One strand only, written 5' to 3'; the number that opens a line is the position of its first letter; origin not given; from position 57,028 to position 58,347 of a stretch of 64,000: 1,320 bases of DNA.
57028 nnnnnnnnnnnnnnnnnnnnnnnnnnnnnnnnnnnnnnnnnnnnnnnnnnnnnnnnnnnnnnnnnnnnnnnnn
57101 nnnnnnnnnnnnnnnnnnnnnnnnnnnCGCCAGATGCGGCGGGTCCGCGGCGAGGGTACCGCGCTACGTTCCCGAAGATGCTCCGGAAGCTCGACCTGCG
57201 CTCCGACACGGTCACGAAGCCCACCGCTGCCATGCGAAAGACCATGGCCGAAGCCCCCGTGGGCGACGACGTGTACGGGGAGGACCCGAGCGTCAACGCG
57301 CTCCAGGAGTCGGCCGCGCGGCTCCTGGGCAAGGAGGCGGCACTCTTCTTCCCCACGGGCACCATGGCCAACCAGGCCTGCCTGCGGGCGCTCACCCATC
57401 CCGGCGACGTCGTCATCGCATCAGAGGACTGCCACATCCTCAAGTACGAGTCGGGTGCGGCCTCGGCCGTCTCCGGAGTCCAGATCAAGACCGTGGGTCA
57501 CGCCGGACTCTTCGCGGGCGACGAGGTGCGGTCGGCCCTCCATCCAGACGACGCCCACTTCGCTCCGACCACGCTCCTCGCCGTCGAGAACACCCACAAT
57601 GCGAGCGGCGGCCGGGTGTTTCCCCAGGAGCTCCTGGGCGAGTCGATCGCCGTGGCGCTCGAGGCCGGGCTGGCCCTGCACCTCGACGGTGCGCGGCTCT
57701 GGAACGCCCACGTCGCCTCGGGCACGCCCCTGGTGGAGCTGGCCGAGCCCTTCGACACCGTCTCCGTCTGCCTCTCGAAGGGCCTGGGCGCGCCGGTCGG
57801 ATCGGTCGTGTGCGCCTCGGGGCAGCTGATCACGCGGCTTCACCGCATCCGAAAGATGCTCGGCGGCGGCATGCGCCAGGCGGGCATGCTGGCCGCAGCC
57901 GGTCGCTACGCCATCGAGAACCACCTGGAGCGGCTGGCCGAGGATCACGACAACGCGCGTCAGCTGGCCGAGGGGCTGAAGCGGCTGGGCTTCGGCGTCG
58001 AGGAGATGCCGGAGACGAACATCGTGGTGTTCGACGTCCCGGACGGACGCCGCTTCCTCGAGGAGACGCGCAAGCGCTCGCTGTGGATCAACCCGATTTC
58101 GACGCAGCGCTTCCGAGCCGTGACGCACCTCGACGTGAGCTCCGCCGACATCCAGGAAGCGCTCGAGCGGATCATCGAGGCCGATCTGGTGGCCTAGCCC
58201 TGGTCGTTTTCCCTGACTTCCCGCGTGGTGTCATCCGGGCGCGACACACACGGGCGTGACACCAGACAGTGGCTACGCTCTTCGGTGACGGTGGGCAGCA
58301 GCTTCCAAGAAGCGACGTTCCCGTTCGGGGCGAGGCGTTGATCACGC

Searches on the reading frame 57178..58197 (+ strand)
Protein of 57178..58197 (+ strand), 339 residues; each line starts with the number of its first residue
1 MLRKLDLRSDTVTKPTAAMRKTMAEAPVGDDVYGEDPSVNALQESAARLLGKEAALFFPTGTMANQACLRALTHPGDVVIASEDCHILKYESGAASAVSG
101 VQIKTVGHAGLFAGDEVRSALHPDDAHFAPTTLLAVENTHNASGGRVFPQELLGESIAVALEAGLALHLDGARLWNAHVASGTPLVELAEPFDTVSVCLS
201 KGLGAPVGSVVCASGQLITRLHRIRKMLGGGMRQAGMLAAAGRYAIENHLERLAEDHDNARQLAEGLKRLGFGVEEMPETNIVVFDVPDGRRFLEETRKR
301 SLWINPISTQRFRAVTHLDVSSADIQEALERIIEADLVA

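Call 42: search_protein_families(library=pfam, proteins=[window:57178-58197:+], max_evalue=0.01)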
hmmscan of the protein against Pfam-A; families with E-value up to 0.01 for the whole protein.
window:57178-58197:+ (339 aa): 3 families
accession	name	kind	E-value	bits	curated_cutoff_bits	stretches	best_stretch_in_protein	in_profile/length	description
PF01212.27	Beta_elim_lyase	-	2.7e-97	326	27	1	6-287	1-285/288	Beta-eliminating lyase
PF00155.27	Aminotran_1_2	-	3.6e-08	33.4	19.7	1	16-332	20-361/361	Aminotransferase class I and II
PF01053.26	Cys_Met_Meta_PP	-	0.00021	20.4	27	1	36-86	51-101/381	Cys/Met metabolism PLP-dependent enzyme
